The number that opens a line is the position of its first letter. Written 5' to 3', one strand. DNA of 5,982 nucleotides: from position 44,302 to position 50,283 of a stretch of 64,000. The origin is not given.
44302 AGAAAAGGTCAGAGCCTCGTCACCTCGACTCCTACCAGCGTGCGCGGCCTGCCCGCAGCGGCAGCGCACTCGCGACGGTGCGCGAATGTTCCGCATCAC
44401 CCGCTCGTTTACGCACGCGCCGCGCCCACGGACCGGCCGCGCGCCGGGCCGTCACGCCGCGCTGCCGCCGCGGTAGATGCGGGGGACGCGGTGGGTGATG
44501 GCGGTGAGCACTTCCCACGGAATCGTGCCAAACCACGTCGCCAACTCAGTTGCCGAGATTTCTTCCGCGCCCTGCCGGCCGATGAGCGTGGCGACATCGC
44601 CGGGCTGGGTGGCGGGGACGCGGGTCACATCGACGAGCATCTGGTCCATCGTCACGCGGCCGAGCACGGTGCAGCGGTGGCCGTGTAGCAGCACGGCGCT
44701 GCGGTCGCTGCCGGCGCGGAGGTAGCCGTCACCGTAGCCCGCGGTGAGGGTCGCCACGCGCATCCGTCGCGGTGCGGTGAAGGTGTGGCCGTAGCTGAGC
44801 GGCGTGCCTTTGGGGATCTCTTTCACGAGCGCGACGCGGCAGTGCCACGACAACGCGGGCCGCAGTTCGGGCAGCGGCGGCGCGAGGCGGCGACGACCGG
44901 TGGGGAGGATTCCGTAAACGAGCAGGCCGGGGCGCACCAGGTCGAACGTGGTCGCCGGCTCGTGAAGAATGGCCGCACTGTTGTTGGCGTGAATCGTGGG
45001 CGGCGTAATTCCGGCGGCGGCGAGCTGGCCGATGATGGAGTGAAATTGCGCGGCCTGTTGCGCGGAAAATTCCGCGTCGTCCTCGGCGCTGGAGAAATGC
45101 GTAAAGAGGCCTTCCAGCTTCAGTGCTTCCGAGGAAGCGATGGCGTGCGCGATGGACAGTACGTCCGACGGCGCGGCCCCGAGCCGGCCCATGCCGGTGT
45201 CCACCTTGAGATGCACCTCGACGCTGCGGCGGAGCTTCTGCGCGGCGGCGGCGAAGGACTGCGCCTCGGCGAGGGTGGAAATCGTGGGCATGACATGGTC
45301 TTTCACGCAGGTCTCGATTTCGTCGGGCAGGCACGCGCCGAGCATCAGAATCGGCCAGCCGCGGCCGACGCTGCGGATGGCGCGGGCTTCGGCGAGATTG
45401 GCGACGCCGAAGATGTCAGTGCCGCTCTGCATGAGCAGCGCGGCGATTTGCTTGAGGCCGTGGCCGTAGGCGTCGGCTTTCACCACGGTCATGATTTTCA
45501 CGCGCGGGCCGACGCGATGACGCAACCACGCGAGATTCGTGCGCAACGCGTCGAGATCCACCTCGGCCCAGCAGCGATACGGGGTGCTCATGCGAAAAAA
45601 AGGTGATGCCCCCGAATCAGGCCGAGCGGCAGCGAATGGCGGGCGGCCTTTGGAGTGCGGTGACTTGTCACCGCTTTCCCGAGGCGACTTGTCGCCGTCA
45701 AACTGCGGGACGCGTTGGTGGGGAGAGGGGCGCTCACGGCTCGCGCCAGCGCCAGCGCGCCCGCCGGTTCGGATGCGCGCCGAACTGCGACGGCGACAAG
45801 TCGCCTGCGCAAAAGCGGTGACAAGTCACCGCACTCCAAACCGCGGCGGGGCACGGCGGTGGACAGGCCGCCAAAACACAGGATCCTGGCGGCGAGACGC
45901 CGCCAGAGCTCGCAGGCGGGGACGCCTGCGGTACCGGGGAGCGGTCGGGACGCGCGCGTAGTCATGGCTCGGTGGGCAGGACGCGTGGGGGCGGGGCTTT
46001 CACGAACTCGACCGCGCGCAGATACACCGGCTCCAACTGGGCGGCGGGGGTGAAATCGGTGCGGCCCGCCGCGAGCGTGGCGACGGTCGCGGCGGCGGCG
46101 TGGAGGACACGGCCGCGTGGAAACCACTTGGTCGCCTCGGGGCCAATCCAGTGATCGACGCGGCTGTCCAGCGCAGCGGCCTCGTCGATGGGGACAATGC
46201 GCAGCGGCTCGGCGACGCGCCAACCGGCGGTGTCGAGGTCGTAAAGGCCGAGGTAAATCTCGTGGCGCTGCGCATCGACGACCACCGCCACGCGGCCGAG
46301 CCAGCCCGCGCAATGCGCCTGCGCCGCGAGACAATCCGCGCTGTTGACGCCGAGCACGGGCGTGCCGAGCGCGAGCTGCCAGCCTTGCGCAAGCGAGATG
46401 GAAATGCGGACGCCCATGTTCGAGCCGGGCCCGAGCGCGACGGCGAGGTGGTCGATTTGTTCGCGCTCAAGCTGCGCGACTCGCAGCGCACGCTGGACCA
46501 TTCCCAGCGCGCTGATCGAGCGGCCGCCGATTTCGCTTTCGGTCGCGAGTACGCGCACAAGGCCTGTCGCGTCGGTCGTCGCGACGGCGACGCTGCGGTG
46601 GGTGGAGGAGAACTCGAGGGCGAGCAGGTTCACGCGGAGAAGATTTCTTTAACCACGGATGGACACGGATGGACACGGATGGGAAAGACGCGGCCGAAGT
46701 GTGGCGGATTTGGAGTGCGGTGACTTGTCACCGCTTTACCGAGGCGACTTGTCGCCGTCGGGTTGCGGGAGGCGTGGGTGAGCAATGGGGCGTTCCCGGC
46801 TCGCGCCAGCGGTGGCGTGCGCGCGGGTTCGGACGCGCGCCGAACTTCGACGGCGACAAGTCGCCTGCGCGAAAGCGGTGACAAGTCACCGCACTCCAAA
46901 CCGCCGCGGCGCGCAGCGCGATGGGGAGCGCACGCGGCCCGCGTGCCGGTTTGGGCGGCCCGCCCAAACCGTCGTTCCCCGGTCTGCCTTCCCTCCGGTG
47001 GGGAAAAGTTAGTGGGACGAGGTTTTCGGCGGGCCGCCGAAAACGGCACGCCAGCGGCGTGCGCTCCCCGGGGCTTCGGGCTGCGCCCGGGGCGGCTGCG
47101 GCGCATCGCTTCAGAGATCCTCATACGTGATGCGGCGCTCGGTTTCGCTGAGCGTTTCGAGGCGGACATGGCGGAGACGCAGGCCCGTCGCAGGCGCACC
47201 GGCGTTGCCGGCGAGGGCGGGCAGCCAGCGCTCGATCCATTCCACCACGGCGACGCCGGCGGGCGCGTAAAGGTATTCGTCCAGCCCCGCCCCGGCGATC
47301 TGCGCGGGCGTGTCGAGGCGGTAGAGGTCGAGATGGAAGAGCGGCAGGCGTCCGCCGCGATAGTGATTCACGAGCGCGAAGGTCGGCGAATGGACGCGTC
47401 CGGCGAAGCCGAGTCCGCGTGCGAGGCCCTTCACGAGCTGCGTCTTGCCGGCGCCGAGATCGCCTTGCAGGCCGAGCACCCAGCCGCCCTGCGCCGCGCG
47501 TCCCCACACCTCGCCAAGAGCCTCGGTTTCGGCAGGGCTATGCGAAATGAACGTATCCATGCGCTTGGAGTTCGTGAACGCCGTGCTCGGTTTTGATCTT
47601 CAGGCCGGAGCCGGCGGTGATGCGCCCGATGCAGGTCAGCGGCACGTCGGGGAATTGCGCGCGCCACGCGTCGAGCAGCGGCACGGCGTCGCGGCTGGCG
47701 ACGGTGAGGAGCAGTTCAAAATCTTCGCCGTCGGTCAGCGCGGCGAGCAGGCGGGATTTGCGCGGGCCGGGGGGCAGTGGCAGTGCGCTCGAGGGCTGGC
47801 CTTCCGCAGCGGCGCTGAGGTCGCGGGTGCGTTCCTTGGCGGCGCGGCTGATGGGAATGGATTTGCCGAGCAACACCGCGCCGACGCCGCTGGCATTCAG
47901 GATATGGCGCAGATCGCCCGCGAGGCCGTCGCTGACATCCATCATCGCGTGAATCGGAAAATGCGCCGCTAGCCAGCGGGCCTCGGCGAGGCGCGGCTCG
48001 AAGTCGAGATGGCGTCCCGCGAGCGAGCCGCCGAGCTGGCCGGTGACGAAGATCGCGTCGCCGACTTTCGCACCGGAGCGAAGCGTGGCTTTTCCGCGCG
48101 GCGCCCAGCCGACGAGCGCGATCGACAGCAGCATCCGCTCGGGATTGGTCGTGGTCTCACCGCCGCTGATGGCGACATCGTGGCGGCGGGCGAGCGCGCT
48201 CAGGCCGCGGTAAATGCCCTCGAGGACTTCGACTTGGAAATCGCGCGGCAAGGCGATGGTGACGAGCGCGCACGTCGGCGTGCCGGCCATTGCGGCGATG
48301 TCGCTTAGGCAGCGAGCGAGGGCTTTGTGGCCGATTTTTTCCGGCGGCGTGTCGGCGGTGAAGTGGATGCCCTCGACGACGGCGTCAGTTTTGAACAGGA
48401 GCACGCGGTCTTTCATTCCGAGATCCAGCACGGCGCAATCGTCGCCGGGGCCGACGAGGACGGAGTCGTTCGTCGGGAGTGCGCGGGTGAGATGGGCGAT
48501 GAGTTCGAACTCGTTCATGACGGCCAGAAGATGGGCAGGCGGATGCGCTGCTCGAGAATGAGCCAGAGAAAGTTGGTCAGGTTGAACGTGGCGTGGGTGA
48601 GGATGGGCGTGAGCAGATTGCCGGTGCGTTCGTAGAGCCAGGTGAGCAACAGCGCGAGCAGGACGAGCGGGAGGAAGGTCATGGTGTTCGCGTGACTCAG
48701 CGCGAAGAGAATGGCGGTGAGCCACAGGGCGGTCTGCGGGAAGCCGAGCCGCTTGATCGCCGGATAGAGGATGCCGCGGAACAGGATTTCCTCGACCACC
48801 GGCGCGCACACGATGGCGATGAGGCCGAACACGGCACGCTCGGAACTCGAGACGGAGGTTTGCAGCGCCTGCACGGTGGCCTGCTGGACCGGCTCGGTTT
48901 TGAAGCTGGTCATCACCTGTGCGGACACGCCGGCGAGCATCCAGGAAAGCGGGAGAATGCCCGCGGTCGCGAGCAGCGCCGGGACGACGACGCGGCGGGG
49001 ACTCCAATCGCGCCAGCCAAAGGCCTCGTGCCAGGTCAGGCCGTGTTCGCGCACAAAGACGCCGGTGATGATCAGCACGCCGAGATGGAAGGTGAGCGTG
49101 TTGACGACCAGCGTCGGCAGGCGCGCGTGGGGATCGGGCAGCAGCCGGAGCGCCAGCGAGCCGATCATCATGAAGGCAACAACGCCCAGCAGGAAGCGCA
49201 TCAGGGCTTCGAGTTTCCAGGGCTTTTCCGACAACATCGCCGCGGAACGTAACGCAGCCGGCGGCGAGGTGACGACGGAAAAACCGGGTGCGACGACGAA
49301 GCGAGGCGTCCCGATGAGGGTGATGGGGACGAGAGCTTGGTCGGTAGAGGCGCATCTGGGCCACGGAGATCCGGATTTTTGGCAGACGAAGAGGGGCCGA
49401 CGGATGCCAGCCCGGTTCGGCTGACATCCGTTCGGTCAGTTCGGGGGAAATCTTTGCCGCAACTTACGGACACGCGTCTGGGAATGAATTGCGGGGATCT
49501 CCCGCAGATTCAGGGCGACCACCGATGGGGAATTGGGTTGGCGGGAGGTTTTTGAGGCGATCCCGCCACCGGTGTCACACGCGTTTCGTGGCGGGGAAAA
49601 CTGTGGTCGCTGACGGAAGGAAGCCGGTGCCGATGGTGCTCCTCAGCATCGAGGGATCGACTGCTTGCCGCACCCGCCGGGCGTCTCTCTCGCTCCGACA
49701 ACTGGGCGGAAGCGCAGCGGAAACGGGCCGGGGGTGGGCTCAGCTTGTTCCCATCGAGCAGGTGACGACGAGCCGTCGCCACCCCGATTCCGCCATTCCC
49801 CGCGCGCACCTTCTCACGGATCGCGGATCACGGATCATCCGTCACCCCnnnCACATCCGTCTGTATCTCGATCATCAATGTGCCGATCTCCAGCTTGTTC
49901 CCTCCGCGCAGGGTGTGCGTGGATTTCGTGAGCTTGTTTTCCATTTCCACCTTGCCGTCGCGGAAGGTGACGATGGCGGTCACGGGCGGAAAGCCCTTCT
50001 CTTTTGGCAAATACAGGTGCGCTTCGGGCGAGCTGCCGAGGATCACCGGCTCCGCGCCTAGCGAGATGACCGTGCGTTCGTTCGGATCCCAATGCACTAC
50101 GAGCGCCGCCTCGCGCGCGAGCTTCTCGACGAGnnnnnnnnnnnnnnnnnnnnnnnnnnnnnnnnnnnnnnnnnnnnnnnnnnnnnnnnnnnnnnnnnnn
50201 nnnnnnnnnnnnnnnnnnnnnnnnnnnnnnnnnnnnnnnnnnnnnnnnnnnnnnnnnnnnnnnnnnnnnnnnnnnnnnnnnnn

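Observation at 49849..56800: Candidate phospho-signalling / conflict-type locus: membrane DUF2135+FHA-like protein divergent from a TerY-type vWA - PP2C - Ser/Thr kinase triad, plus a radical SAM gene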

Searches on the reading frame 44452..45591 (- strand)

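Call 101: search_protein_families(library=ncbifam, proteins=[window:44452-45591:-], max_evalue=1e-10)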
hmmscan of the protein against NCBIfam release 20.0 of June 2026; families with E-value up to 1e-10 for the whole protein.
window:44452-45591:- (379 aa): 9 families
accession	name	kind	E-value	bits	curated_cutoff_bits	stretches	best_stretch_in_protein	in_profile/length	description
TIGR00492.1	alr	equivalog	2.6e-105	352.4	168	1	7-373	3-367/369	alanine racemase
NF033131.1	vanT-G-Cterm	exception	4.1e-96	322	460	1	6-373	2-368/368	serine racemase VanT catalytic subunit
NF008897.0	PRK11930.1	equivalog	2.9e-82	277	804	1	9-373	462-819/822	bifunctional UDP-N-acetylmuramoyl-tripeptide:D-alanyl-D-alanine ligase/alanine racemase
NF002970.2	PRK03646.1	exception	3.5e-59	200.7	600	1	8-370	6-352/356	catabolic alanine racemase DadX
NF009879.0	PRK13340.1-4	subfamily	1.1e-54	185.8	434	1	7-374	42-405/406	alanine racemase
NF033132.1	vanT-CELN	equivalog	1.6e-47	162.4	900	1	6-369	339-693/697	membrane-bound serine racemase VanT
NF000791.0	PRK00053.2-2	equivalog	3e-47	161.5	218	1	12-372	7-338/340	alanine racemase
NF033133.1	vanT-L-cat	exception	9.4e-37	127.1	750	1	6-327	7-326/366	serine racemase VanT-L catalytic subunit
NF000792.0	PRK00053.2-3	equivalog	4.8e-31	108.2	384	1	7-374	4-359/360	alanine racemase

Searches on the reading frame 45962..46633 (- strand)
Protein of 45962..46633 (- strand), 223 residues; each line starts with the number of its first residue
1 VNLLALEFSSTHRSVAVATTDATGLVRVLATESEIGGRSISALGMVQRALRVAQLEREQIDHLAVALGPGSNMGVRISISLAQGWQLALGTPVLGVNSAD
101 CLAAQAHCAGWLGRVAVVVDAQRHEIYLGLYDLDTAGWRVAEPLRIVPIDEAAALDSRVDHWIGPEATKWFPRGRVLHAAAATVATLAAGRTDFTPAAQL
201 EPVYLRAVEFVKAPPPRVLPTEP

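Call 101: search_protein_families(library=ncbifam, proteins=[window:45962-46633:-], max_evalue=1e-10)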
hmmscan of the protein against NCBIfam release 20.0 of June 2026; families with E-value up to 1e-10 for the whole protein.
window:45962-46633:- (223 aa): 1 family
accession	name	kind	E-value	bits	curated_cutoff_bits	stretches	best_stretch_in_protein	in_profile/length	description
TIGR03725.1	T6A_YeaZ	equivalog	1.3e-32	113.5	69.3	1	3-206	1-212/212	tRNA (adenosine(37)-N6)-threonylcarbamoyltransferase complex dimerization subunit type 1 TsaB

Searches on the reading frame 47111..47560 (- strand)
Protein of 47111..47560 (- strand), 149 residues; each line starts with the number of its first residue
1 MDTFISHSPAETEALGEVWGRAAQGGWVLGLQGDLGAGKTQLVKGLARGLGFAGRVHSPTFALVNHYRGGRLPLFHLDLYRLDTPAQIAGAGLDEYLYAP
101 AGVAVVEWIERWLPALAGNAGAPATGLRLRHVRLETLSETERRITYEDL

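Call 101: search_protein_families(library=ncbifam, proteins=[window:47111-47560:-], max_evalue=1e-10)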
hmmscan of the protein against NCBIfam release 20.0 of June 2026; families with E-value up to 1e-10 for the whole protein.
window:47111-47560:- (149 aa): 2 families
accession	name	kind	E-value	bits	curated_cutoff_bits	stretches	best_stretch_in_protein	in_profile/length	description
TIGR00150.1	T6A_YjeE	equivalog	6.7e-29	100.4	60.1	1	15-116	11-111/135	tRNA (adenosine(37)-N6)-threonylcarbamoyltransferase complex ATPase subunit type 1 TsaE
NF007931.0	PRK10646.1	equivalog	4.1e-20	72.3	246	1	11-110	13-111/153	tRNA (adenosine(37)-N6)-threonylcarbamoyltransferase complex ATPase subunit type 1 TsaE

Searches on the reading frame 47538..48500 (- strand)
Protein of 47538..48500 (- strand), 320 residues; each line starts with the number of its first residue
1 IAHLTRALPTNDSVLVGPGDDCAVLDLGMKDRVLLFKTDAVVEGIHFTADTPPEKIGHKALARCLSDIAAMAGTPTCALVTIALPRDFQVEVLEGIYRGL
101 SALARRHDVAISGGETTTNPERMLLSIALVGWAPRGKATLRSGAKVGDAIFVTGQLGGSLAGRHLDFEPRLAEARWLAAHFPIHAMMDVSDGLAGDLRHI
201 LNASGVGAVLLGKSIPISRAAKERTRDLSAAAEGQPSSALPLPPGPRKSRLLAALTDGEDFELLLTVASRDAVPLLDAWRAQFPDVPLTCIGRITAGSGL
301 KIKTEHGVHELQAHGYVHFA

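Call 101: search_protein_families(library=ncbifam, proteins=[window:47538-48500:-], max_evalue=1e-10)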
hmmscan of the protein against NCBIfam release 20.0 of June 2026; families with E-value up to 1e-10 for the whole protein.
window:47538-48500:- (320 aa): 9 families
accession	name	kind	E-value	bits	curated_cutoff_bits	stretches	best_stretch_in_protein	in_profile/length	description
TIGR01379.1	thiL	equivalog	3e-71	240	184.15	1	1-225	6-246/320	thiamine-phosphate kinase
NF004350.0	PRK05731.1-1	equivalog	1.3e-47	162.3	441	2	12-163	21-168/325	thiamine-phosphate kinase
NF004353.0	PRK05731.2-2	equivalog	2.9e-43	148.1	301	1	18-224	18-234/311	thiamine-phosphate kinase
NF004351.0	PRK05731.1-4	equivalog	2.3e-42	145.3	324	1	1-225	20-257/321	thiamine-phosphate kinase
NF004354.0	PRK05731.2-3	equivalog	2.8e-30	105.6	204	1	19-212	17-215/273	thiamine-phosphate kinase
TIGR00476.1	selD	equivalog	6.4e-21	74.9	125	1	10-227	36-263/311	selenide, water dikinase SelD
TIGR04049.1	AIR_rel_sll0787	hypoth_equivalog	1.1e-13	51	321.3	1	11-307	35-303/318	sll0787 family AIR synthase-like protein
TIGR03267.1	methan_mark_2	hypoth_equivalog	1e-11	44.5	365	0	13-159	38-177/323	methanogenesis marker 2 protein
NF010705.0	PRK14105.1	equivalog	3.3e-11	42.6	291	1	13-159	41-180/345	selenide, water dikinase SelD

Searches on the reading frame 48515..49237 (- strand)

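Call 89: search_protein_families(library=pfam, proteins=[window:48515-49237:-], max_evalue=0.01)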
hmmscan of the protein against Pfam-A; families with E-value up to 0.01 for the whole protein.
window:48515-49237:- (240 aa): 1 family
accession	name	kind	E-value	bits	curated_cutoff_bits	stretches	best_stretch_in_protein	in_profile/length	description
PF02517.21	Rce1-like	-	1.3e-22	80.3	22.4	1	135-220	5-92/93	Type II CAAX prenyl endopeptidase Rce1-like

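Call 101: search_protein_families(library=ncbifam, proteins=[window:48515-49237:-], max_evalue=1e-10)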
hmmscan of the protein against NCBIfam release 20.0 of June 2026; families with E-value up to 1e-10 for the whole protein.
window:48515-49237:- (240 aa): 2 families
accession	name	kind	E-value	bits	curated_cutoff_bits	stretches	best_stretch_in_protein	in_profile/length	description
NF041647.1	ABC_perm_CPBP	equivalog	6.1e-21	74.8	435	1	9-224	424-632/636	ABC transporter permease subunit/CPBP intramembrane protease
NF033192.3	CPBP_JDVT_MrtJ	equivalog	4.8e-11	43.2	75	1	141-224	4-97/98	JDVT-CTERM system glutamic-type intramembrane protease MrtJ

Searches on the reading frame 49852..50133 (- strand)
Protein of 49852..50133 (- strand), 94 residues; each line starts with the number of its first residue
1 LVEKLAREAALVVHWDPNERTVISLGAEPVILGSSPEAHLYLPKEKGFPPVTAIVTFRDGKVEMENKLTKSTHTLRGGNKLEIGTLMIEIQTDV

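Call 55: search_solved_structures(query=A4, max_evalue=10, show_alignments=3)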
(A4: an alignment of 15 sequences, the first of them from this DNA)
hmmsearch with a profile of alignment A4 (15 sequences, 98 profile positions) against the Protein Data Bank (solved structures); distinct sequences matched with E-value up to 10: 4.
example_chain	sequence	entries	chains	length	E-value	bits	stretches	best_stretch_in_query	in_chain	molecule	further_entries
8w97_A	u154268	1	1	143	0.024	18.2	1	51-80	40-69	De novo design protein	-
6g6q_A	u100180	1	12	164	0.034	17.7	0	23-87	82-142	Ika4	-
3ak5_A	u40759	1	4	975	0.44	14.1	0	20-67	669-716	Hemoglobin-binding protease hbp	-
1wxr_A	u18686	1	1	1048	0.5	13.9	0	20-67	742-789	haemoglobin protease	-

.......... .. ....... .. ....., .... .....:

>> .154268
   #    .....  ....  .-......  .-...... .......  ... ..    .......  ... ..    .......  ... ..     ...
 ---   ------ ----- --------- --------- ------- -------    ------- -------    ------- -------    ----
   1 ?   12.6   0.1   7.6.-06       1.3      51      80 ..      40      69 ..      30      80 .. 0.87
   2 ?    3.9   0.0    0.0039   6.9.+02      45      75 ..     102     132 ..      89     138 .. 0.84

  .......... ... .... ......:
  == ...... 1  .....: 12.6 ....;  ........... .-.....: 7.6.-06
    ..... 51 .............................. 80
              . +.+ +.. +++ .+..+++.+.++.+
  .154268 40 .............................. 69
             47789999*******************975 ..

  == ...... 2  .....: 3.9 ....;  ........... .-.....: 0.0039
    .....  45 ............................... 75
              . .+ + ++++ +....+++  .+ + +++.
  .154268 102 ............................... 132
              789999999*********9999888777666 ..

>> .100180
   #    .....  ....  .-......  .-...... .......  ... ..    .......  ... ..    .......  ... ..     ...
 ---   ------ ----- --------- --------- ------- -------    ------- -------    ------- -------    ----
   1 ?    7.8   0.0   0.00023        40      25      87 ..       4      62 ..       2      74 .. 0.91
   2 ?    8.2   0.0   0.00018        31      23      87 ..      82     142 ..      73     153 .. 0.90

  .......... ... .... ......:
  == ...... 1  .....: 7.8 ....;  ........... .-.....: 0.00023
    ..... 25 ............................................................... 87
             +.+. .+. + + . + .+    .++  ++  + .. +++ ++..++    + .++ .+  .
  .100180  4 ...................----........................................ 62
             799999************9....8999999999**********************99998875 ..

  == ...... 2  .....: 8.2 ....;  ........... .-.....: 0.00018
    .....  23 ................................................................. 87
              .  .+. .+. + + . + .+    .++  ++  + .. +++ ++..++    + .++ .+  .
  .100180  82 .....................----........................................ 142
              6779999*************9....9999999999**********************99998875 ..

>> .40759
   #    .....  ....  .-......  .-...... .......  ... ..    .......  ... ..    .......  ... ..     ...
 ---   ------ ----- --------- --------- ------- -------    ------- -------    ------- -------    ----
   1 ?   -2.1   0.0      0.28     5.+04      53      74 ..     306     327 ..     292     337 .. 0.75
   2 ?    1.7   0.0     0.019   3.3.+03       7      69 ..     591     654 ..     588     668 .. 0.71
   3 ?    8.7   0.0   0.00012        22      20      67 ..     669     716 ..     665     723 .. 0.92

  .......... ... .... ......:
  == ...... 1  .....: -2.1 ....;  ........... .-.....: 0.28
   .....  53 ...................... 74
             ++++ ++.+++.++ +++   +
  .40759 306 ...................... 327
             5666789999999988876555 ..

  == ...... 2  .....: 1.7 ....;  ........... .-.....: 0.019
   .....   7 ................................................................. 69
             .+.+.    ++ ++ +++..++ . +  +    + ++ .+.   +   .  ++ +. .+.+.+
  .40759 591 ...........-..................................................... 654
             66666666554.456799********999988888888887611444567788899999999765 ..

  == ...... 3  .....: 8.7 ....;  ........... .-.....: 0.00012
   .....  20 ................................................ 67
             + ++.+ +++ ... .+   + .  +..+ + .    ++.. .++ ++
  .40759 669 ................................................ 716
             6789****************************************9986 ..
